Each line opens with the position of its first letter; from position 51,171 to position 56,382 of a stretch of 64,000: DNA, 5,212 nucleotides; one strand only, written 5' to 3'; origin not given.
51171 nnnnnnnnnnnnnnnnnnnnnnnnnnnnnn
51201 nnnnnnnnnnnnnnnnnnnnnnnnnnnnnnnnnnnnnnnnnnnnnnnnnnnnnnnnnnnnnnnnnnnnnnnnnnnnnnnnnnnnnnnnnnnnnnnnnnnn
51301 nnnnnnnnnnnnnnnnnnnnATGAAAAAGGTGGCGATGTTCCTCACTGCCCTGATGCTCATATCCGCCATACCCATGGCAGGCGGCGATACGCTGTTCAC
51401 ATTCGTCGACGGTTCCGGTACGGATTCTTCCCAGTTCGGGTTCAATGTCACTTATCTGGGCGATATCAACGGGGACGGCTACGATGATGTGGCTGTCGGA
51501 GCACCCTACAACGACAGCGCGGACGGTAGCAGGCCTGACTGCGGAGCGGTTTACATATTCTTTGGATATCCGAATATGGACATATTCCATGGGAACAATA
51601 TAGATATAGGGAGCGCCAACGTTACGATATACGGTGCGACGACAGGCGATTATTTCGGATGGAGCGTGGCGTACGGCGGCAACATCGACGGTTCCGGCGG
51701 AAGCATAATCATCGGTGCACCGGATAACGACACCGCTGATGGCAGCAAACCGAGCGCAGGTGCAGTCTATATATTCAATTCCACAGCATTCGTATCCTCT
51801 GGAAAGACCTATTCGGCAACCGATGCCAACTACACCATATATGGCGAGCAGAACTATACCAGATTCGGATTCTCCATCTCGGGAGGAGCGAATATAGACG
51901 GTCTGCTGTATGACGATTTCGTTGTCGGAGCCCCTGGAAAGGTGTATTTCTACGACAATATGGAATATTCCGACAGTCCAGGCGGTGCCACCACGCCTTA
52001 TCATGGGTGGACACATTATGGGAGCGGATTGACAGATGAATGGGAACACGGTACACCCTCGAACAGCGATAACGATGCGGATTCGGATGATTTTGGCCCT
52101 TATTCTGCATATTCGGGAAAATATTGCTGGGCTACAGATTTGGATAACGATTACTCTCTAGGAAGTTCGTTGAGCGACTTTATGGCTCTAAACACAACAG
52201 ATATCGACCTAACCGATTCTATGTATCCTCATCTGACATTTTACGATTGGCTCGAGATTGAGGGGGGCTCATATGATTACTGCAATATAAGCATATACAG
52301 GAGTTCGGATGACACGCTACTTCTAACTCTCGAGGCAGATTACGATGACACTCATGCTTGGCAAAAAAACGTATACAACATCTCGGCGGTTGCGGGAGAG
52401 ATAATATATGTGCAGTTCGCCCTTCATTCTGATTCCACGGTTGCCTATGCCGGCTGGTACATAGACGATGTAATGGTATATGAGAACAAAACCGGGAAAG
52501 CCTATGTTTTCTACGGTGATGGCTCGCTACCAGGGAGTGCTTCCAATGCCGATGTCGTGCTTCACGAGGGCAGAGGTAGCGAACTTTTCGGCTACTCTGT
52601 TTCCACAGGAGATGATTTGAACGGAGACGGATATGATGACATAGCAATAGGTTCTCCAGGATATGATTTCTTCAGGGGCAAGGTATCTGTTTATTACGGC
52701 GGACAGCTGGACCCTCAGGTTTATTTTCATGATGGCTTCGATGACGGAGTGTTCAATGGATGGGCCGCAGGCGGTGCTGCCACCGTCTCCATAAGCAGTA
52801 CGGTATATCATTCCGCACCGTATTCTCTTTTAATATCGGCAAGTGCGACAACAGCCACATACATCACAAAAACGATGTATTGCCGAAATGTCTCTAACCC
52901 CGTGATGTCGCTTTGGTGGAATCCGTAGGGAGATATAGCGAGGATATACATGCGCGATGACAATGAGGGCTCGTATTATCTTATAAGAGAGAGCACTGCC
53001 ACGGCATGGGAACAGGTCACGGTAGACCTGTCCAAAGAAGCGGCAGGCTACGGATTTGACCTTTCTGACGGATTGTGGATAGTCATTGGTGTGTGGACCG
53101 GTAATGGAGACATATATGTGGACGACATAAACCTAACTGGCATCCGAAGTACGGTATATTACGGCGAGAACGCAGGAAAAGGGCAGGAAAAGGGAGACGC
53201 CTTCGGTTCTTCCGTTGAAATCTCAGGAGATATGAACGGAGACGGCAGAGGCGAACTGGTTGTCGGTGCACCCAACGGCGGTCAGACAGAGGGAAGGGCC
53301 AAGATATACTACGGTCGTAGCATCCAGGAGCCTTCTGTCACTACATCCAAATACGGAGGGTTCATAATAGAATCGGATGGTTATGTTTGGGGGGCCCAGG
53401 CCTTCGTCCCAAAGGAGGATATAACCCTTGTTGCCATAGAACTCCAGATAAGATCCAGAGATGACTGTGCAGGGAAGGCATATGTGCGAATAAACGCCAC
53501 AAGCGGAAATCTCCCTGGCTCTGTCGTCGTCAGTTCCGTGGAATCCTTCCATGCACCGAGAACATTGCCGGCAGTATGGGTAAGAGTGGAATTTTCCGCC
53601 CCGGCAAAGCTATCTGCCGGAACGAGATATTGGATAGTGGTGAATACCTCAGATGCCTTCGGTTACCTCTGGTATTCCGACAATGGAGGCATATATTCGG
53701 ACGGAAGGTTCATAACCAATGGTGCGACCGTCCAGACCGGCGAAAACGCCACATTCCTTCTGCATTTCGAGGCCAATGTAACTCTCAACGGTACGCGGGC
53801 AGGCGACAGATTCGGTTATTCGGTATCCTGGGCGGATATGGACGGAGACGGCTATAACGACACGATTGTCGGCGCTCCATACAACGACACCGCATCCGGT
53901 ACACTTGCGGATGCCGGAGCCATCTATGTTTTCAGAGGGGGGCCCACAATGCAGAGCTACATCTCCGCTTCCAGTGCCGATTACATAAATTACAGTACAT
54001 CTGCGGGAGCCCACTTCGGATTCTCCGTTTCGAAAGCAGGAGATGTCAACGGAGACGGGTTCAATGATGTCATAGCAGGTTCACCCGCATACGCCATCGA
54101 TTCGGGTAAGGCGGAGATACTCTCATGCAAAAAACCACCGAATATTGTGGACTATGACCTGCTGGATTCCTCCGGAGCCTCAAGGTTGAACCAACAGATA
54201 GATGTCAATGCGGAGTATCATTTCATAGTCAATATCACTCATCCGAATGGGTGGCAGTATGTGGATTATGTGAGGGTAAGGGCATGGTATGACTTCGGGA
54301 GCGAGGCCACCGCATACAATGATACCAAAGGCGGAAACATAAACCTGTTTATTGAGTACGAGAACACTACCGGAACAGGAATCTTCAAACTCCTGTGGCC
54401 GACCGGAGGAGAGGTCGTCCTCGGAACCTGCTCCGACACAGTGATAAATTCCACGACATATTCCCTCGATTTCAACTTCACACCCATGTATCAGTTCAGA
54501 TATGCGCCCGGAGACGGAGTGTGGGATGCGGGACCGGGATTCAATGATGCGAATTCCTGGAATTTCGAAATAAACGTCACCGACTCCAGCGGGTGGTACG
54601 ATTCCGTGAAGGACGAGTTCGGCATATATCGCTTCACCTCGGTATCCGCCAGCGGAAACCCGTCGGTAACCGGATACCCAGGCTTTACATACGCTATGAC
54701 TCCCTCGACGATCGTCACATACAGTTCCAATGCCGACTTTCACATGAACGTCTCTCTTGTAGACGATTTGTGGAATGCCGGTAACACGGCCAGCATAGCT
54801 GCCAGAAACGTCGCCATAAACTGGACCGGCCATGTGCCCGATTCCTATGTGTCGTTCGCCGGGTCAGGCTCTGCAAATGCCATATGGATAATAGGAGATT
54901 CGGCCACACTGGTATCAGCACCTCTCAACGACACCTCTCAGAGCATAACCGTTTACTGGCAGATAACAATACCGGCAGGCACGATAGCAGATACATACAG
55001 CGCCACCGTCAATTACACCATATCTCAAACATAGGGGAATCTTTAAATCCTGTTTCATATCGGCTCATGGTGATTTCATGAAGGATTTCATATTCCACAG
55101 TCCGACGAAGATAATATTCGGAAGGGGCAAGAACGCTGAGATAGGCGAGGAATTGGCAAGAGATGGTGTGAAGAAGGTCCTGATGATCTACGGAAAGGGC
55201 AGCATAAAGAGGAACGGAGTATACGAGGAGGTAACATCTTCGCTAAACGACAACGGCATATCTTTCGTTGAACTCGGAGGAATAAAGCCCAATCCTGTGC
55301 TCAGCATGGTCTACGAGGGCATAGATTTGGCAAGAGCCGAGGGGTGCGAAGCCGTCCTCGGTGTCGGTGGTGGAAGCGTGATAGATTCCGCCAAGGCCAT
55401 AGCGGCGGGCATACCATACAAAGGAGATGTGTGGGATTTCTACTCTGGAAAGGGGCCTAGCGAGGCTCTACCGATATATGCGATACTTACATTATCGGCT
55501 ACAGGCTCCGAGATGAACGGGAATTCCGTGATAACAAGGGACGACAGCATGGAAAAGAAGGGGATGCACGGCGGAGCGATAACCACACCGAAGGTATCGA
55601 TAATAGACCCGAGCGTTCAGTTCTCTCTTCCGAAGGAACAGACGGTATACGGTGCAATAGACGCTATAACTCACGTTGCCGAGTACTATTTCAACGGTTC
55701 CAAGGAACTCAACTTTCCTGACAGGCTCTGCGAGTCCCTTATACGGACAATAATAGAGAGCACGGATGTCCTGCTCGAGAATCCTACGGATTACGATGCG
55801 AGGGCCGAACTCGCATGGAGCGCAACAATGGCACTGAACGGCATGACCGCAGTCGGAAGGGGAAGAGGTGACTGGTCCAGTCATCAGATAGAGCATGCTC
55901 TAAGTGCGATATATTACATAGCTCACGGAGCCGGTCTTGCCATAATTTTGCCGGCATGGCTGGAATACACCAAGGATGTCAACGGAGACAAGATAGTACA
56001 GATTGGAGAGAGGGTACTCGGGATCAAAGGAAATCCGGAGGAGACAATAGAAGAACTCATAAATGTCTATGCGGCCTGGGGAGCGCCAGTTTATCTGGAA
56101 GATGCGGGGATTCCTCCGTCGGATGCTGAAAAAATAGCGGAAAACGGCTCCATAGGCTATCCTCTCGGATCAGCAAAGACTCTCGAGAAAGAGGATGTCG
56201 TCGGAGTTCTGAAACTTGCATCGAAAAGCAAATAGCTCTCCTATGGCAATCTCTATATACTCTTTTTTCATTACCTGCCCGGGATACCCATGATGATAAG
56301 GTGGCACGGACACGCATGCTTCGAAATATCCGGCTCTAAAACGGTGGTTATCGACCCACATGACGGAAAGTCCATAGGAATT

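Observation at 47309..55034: Translationally coupled cell-surface locus built around an unassigned shared beta-rich module and an FG-GAP (integrin-like) giant: candidate undescribed archaeal adhesion/fibre system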

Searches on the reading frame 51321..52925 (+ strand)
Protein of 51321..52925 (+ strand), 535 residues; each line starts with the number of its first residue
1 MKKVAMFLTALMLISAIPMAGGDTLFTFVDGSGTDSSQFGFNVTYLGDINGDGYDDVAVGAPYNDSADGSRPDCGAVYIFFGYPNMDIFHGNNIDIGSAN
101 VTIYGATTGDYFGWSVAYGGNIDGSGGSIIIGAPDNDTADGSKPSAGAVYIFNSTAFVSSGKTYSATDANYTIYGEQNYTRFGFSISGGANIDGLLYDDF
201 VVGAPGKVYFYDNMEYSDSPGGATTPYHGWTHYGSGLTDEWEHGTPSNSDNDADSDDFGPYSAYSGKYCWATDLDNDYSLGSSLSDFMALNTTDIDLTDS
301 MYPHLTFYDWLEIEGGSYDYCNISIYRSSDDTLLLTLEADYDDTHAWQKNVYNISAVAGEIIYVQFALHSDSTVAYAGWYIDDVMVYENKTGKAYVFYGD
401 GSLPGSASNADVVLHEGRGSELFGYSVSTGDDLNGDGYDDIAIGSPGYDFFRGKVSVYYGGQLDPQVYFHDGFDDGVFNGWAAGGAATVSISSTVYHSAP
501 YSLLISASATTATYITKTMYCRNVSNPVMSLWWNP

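Call 6: search_protein_families(library=pfam, proteins=[window:51321-52925:+], max_evalue=1)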
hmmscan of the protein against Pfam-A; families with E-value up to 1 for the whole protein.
window:51321-52925:+ (535 aa): 4 families
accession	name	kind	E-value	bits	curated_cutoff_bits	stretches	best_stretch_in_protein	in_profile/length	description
PF01839.29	FG-GAP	-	4.7e-16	58.7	22.1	2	423-458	1-37/37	FG-GAP repeat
PF20773.4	InhA-like_MAM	-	2.1e-09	37.6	26.9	2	292-387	54-163/191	Immune inhibitor A-like, MAM domain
PF14312.12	FG-GAP_2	-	1.4e-05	25.6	23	2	106-152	12-49/49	FG-GAP repeat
PF07573.16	AreA_N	-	0.15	13.1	21.5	1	253-304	29-79/94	Nitrogen regulatory protein AreA N terminus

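Call 46: search_protein_families(library=ncbifam, proteins=[window:51321-52925:+], max_evalue=0.1)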
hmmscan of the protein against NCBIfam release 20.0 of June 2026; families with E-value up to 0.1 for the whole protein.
window:51321-52925:+ (535 aa): 1 family
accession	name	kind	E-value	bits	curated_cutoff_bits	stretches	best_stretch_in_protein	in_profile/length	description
NF047539.1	XAC2610_fam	domain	0.0095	16.4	35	0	431-445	4-18/89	XAC2610-related protein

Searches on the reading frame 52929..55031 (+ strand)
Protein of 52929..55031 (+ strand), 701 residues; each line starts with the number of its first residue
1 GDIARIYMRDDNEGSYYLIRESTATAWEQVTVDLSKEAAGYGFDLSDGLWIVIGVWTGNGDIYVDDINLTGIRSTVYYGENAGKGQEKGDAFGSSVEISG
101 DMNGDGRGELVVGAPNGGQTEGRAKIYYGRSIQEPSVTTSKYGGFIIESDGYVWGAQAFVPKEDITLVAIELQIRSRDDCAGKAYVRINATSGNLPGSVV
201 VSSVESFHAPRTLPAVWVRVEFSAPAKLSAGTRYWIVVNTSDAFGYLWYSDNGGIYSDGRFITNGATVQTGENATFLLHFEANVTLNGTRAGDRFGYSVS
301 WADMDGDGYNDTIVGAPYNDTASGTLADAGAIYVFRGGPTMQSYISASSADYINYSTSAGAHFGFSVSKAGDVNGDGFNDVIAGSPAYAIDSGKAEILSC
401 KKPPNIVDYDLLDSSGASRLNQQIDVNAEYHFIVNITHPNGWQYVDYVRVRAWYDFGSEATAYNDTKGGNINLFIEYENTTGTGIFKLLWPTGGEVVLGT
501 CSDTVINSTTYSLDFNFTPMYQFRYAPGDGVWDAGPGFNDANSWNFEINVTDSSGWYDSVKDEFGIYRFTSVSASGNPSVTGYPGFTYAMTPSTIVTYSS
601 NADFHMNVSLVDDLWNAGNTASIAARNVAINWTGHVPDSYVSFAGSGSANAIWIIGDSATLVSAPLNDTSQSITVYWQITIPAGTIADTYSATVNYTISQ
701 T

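Call 6: search_protein_families(library=pfam, proteins=[window:52929-55031:+], max_evalue=1)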
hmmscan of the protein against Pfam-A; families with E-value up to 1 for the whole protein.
window:52929-55031:+ (701 aa): 7 families
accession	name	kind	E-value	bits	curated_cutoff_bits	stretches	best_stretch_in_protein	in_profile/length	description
PF01839.29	FG-GAP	-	2.9e-21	75.3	22.1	3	295-335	1-37/37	FG-GAP repeat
PF14312.12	FG-GAP_2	-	8e-08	32.8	23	2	281-335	4-49/49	FG-GAP repeat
PF13517.12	FG-GAP_3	-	0.00012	23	26.9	2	303-382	1-60/61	FG-GAP-like repeat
PF12256.14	TcdB_toxin_midN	-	0.0086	15.8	24.8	1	279-320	11-51/181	Insecticide toxin TcdB middle/N-terminal region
PF23616.1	Ig_GEX2_N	-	0.082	13.5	27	1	413-481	28-95/105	GEX2 N-terminal Ig-like domain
PF04488.21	Gly_transf_sug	-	0.15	13.2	23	1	230-258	46-74/93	Glycosyltransferase sugar-binding region containing DXD motif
PF24547.1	DUF7601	-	0.28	12.2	27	0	280-323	5-48/116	Domain of unknown function (DUF7601)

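Call 46: search_protein_families(library=ncbifam, proteins=[window:52929-55031:+], max_evalue=0.1)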
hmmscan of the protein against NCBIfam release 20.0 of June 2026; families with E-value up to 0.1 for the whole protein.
window:52929-55031:+ (701 aa): 0 families

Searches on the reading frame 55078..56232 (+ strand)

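Call 66: search_protein_families(library=pfam, proteins=[window:55078-56232:+], max_evalue=0.001)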
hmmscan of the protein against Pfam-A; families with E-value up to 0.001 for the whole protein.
window:55078-56232:+ (385 aa): 3 families
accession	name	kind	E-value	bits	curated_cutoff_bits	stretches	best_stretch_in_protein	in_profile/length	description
PF00465.25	Fe-ADH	-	2.2e-47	161.2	31.3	1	9-178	1-168/168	Iron-containing alcohol dehydrogenase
PF25137.1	ADH_Fe_C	-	1.3e-30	107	27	1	189-379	1-191/194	Fe-containing alcohol dehydrogenase family, C-terminal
PF13685.12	Fe-ADH_2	-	3.1e-09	37.4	28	1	15-110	3-95/149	Iron-containing alcohol dehydrogenase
